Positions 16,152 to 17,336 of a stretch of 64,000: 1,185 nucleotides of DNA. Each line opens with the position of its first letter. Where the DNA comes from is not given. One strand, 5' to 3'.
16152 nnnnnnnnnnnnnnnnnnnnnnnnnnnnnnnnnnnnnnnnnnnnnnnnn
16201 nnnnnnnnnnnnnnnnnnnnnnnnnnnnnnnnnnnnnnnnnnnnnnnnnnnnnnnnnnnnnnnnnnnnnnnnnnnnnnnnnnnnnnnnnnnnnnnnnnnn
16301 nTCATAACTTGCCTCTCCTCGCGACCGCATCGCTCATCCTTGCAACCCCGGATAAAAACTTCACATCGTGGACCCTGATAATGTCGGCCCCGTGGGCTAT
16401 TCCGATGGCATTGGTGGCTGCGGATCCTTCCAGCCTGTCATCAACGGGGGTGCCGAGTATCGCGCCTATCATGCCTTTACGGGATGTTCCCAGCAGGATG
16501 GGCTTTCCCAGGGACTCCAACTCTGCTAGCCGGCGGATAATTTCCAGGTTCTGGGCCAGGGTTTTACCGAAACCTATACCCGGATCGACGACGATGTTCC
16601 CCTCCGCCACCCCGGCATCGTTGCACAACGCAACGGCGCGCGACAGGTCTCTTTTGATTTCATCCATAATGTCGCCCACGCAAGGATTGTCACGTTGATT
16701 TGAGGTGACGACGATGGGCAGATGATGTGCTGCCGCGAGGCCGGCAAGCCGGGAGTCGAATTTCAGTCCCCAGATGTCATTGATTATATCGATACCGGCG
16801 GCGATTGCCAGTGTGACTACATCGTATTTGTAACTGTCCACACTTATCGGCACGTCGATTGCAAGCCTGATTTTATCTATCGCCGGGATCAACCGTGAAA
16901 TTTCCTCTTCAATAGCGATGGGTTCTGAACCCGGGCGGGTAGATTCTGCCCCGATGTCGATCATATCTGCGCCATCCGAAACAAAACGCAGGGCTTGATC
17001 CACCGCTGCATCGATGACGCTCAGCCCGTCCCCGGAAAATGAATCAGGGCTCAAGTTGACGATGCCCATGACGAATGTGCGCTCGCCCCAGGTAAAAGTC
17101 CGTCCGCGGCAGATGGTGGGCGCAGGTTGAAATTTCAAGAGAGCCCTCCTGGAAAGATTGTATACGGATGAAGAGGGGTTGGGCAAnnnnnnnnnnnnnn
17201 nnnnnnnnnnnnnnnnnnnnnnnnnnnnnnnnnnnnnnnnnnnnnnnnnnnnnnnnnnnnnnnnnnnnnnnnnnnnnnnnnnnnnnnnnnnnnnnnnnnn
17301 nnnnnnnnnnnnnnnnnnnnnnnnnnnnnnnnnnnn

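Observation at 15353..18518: hgcAB appears to be the first two genes of an operon continuing into folate/pterin biosynthesis (folP-folK-PTPS)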

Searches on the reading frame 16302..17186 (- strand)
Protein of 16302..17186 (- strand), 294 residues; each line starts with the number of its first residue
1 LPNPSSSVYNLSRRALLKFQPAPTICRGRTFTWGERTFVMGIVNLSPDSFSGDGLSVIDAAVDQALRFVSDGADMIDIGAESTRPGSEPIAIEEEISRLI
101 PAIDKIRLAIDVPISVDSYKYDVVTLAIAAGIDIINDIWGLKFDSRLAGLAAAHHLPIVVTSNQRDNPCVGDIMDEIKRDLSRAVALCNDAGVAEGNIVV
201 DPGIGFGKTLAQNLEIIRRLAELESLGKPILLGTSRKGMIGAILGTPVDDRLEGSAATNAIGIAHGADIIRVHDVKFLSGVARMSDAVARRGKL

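Call 3: search_protein_families(library=pfam, proteins=[window:16302-17186:-])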
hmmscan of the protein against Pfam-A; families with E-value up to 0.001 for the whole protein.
window:16302-17186:- (294 aa): 1 family
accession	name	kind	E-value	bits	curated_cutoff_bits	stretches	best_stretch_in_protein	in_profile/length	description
PF00809.28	Pterin_bind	-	1.1e-68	232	25.5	1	40-273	1-244/244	Pterin binding enzyme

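Call 4: search_protein_families(library=ncbifam, proteins=[window:16302-17186:-])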
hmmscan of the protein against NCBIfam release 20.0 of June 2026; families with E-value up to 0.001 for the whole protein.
window:16302-17186:- (294 aa): 7 families
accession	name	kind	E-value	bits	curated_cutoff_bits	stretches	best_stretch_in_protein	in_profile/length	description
NF033502.0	Sul4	exception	4.9e-82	275.6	600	1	33-290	1-277/277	sulfonamide-resistant dihydropteroate synthase Sul4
TIGR01496.1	DHPS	equivalog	2.1e-80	270.1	162.6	1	39-287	2-257/258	dihydropteroate synthase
NF008625.0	PRK11613.1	equivalog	8.4e-62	208.8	455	1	37-287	15-271/282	dihydropteroate synthase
NF000296.1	Sul3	exception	1.3e-37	129.9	475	1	39-288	4-262/263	sulfonamide-resistant dihydropteroate synthase Sul3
NF000295.1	Sul2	exception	3.1e-33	115.7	575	1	38-278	6-254/271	sulfonamide-resistant dihydropteroate synthase Sul2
NF000294.1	Sul1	exception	7e-28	98.1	600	1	39-290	3-264/278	sulfonamide-resistant dihydropteroate synthase Sul1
NF005719.0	PRK07535.1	domain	7e-07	28.6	259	1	63-205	29-164/268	methyltetrahydrofolate:corrinoid/iron-sulfur protein methyltransferase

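Call 19: find_homologous_proteins(query=window:16302-17138:-, max_evalue=1e-30)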
Query window:16302-17138:- (278 aa): 7987 proteins with E <= 1e-30 among 8000 candidates; the best 120 are listed.
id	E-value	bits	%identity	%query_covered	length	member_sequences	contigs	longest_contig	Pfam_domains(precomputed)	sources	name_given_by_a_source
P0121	9.0e-174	594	99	100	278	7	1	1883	PF00809.29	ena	-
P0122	1.0e-173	594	99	100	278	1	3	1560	PF00809.29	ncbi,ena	-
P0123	1.8e-147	508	84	99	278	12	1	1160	PF00809.29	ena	-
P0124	4.4e-147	507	83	99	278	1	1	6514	PF00809.29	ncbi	-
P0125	5.6e-133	461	74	100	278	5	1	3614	PF00809.29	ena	-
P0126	1.5e-122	427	71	97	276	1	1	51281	PF00809.29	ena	-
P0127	4.0e-121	422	76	90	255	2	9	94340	PF00809.29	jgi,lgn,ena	jgi:dihydropteroate synthase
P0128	2.7e-120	419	70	97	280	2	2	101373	PF00809.29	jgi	-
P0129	3.1e-120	419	70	97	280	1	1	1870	PF00809.29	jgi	jgi:dihydropteroate synthase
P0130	2.1e-119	416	70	97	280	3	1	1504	PF00809.29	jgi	jgi:dihydropteroate synthase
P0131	5.0e-118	412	67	99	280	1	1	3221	PF00809.29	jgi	jgi:dihydropteroate synthase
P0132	7.5e-118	411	68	96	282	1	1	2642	PF00809.29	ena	-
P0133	1.7e-117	410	69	97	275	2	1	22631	PF00809.29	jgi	-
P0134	1.9e-117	410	68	99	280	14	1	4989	PF00809.29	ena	-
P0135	2.2e-117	410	70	96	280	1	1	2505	PF00809.29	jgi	-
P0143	8.7e-115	401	68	100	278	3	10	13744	PF00809.29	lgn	-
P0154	4.9e-107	376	64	99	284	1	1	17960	PF00809.29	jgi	jgi:dihydropteroate synthase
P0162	7.5e-106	372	63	98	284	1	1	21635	PF00809.29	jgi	jgi:dihydropteroate synthase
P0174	1.4e-102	361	62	98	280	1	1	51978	PF00809.29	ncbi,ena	-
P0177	1.6e-102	361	64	95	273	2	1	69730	PF00809.29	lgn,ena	-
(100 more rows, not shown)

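Call 21: find_encoding_contigs(protein=P0133, flank=8000, max_places=2)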
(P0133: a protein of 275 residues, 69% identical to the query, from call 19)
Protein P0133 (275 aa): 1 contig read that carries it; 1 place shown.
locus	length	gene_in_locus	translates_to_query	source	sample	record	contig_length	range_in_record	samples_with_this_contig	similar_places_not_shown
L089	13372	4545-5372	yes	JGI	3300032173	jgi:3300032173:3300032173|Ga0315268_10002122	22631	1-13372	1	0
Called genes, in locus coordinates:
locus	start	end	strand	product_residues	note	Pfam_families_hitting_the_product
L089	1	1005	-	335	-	?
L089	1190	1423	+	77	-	-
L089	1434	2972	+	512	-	PF13589:HATPase_c_3 (weak)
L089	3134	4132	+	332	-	PF03599:CdhD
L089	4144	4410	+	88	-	PF13183:Fer4_8 (faint), PF12837:Fer4_6 (weak), PF13237:Fer4_10, PF00037:Fer4, PF12838:Fer4_7, PF13187:Fer4_9, PF12797:Fer4_2 (weak), PF00037:Fer4 (weak), +4 more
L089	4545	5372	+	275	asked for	PF00809:Pterin_bind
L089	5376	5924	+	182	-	PF01288:HPPK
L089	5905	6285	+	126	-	PF01242:PTPS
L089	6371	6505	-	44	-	-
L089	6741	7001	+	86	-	-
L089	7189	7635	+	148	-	PF00829:Ribosomal_L21p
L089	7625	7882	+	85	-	PF01016:Ribosomal_L27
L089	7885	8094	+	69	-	PF01197:Ribosomal_L31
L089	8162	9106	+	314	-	PF07136:DUF1385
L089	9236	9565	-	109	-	PF01502:PRA-CH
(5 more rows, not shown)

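Call 22: find_encoding_contigs(protein=P0177, flank=8000, max_places=2)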
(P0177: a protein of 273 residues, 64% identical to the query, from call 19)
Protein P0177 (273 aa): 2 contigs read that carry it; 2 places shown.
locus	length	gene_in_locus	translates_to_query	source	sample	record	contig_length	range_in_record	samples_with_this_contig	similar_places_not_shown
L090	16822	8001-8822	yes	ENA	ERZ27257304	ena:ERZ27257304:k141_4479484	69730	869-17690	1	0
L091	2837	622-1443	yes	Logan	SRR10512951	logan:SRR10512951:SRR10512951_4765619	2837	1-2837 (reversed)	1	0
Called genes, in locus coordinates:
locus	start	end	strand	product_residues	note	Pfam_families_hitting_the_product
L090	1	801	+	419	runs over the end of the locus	PF00682:HMGL-like, PF22617:HCS_D2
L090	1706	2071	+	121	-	PF20460:DUF6713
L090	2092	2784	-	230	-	PF02660:G3P_acyltransf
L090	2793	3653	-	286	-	PF02811:PHP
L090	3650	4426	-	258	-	PF00149:Metallophos, PF13277:YmdB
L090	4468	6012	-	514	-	PF12072:RNase_Y_N, PF22891:KH_PNO1_2nd (faint), PF00013:KH_1, PF08668:HDOD (faint), PF01966:HD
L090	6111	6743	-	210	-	PF21982:RecX_HTH1, PF02631:RecX_HTH2, PF21981:RecX_HTH3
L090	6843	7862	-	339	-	PF00154:RecA_N, PF06745:ATPase (weak), PF08423:Rad51, PF01637:ATPase_2 (weak), PF21096:RecA_C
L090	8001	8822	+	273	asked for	PF00809:Pterin_bind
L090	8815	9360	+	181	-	PF01288:HPPK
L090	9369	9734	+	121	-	PF01242:PTPS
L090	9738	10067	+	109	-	-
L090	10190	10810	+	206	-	-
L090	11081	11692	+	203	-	-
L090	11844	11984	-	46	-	-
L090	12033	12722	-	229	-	PF14622:Ribonucleas_3_3, PF00636:Ribonuclease_3, PF00035:dsrm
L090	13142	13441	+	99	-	PF01243:PNPOx_N (weak)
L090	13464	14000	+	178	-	PF08020:DUF1706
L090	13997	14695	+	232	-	PF00005:ABC_tran, PF13304:AAA_21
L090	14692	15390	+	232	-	PF01061:ABC2_membrane, PF12698:ABC2_membrane_3 (weak)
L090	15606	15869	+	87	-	PF12900:Pyridox_ox_2 (weak)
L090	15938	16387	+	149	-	PF00583:Acetyltransf_1, PF13673:Acetyltransf_10, PF13508:Acetyltransf_7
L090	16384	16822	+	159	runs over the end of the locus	PF12724:Flavodoxin_5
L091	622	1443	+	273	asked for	PF00809:Pterin_bind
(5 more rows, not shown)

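Call 23: find_encoding_contigs(protein=P0174, flank=8000, max_places=2)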
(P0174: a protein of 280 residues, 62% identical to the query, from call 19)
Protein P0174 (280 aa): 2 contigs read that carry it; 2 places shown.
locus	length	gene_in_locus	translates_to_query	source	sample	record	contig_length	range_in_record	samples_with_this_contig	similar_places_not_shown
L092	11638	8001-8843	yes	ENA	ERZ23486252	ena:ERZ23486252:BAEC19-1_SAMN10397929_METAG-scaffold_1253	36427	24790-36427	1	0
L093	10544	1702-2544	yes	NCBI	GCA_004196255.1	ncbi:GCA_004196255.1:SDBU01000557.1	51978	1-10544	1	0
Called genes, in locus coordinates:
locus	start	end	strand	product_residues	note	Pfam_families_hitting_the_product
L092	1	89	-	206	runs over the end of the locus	-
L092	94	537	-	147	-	PF01475:FUR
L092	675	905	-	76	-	PF09383:NIL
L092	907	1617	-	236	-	PF25087:GMPPB_C (faint), PF00132:Hexapep (weak)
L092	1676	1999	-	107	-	-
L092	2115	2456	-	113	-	PF03091:CutA1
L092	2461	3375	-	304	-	PF02445:NadA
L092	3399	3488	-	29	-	-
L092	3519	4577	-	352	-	PF00586:AIRS, PF02769:AIRS_C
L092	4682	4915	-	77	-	-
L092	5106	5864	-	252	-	PF00902:TatC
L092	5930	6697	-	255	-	-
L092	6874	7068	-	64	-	PF02416:TatA_B_E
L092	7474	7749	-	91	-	-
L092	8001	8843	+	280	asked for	PF00809:Pterin_bind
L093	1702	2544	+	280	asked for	PF00809:Pterin_bind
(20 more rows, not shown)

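Call 29: find_related_loci(query=A2, collection=metagenome_contigs, flank=6000)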
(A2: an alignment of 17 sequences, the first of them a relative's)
Query A2 (278 aa) in metagenome_contigs; peptide patterns used: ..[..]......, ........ (x = any residue, [..] = any of these).
600 stretches matched a pattern (row limit reached: there are more); 597 encode a relative of the query (tblastn E <= 1e-3); the best 80 are kept; 80 distinct loci.
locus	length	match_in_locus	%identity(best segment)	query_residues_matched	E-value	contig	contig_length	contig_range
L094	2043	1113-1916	59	8-275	3e-103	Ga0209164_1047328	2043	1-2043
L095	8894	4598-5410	58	8-275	6e-97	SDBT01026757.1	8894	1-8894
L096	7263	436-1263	54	12-275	7e-90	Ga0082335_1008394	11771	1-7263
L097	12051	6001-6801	54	8-274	3e-89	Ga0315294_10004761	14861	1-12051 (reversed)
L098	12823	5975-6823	51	12-275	4e-89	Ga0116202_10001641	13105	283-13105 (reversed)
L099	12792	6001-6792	53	12-274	4e-88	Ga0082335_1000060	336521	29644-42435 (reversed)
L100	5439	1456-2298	51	14-274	4e-85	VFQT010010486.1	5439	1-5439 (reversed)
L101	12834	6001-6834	49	14-274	2e-84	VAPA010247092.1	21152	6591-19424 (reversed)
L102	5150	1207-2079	48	13-274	2e-83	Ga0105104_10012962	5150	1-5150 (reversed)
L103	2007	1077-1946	48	6-274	2e-84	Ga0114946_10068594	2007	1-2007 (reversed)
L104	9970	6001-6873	45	13-274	6e-79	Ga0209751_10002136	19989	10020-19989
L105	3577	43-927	47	1-277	1e-78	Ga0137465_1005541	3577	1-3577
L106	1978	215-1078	45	7-275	1e-80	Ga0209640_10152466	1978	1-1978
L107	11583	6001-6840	49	17-274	3e-77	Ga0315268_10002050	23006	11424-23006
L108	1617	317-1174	47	15-277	5e-81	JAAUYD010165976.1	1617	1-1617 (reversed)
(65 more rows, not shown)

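Call 31: find_encoding_contigs(protein=P0143, flank=6000, max_places=2)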
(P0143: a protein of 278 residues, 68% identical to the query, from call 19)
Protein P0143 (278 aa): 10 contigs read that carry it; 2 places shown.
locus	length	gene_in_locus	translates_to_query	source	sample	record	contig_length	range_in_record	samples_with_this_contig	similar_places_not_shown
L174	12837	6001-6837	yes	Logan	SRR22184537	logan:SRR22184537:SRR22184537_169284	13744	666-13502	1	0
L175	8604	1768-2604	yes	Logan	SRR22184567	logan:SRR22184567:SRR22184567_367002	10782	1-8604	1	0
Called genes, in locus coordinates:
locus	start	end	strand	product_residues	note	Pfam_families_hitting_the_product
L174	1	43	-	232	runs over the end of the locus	PF02660:G3P_acyltransf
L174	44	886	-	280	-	PF02811:PHP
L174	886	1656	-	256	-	PF00149:Metallophos (weak), PF13277:YmdB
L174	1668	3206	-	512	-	PF12072:RNase_Y_N, PF00013:KH_1, PF08668:HDOD (faint), PF01966:HD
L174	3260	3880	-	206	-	PF21982:RecX_HTH1, PF02631:RecX_HTH2 (weak), PF21981:RecX_HTH3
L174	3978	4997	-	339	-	PF00154:RecA_N, PF06745:ATPase (weak), PF08423:Rad51, PF21096:RecA_C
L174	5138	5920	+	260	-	PF00881:Nitroreductase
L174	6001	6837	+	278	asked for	PF00809:Pterin_bind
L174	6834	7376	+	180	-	PF01288:HPPK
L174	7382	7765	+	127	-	PF01242:PTPS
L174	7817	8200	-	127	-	-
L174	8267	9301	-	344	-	PF01212:Beta_elim_lyase, PF01041:DegT_DnrJ_EryC1 (faint), PF01053:Cys_Met_Meta_PP (faint)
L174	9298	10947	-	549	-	PF00083:Sugar_tr, PF06609:TRI12, PF07690:MFS_1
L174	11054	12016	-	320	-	PF02423:OCD_Mu_crystall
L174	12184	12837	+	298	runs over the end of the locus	?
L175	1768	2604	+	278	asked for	PF00809:Pterin_bind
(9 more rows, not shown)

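Call 32: find_encoding_contigs(protein=P0154, flank=6000, max_places=2)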
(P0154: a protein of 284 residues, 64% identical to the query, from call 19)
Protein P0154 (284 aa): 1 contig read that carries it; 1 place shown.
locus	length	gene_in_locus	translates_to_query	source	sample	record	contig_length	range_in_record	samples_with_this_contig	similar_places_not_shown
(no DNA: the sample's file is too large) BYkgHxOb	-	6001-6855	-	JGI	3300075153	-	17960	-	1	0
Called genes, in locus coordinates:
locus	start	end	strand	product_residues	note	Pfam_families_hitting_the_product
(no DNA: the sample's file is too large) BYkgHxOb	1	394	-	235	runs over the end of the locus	-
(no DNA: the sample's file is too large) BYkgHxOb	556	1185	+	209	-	PF03692:CxxCxxCC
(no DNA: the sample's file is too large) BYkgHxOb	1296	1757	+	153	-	-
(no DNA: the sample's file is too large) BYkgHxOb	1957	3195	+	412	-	PF04773:FecR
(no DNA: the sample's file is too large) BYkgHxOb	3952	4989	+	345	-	PF03773:ArsP_1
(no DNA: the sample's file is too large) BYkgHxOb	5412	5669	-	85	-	-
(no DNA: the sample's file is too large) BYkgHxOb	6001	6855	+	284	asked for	PF00809:Pterin_bind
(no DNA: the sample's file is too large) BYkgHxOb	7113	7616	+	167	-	PF01288:HPPK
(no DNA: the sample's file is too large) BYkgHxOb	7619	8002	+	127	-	PF01242:PTPS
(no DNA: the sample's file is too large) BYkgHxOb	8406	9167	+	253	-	PF00111:Fer2, PF13085:Fer2_3 (weak), PF01799:Fer2_2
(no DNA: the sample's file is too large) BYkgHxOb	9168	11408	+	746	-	PF01315:Ald_Xan_dh_C, PF02738:MoCoBD_1, PF20256:MoCoBD_2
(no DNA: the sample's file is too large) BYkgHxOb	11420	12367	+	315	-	PF00941:FAD_binding_5, PF03450:CO_deh_flav_C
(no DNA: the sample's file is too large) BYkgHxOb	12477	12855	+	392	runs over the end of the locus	-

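Call 33: find_encoding_contigs(protein=P0162, flank=6000, max_places=2)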
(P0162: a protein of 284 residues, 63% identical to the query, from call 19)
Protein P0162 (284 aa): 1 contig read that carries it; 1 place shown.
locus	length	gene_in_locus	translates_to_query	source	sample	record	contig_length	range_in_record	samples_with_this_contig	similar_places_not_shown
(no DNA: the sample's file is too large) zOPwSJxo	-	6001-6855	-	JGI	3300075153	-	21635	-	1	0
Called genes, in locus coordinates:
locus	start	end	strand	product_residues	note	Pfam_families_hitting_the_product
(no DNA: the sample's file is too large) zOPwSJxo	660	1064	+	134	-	PF01022:HTH_5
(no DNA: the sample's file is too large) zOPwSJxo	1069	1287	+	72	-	PF03773:ArsP_1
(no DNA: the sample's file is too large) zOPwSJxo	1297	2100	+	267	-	PF03773:ArsP_1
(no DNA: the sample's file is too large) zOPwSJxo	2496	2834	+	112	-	PF08859:DGC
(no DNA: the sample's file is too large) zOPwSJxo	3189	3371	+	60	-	-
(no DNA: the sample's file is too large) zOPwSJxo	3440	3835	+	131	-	PF00085:Thioredoxin, PF13098:Thioredoxin_2 (weak), PF13905:Thioredoxin_8 (faint)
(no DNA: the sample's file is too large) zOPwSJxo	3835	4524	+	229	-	PF02683:DsbD_TM, PF13386:DsbD_2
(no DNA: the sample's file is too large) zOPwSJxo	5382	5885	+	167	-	-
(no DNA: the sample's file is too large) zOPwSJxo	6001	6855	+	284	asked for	PF00809:Pterin_bind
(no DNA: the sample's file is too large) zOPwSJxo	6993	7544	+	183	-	PF01288:HPPK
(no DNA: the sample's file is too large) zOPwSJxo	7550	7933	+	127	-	PF01242:PTPS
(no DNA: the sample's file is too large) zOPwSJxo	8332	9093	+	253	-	PF00111:Fer2, PF13085:Fer2_3 (weak), PF01799:Fer2_2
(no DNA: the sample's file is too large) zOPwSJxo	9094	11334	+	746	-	PF01315:Ald_Xan_dh_C, PF02738:MoCoBD_1, PF20256:MoCoBD_2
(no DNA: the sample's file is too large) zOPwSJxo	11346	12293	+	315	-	PF00941:FAD_binding_5, PF03450:CO_deh_flav_C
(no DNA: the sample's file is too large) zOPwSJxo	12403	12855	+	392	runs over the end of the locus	-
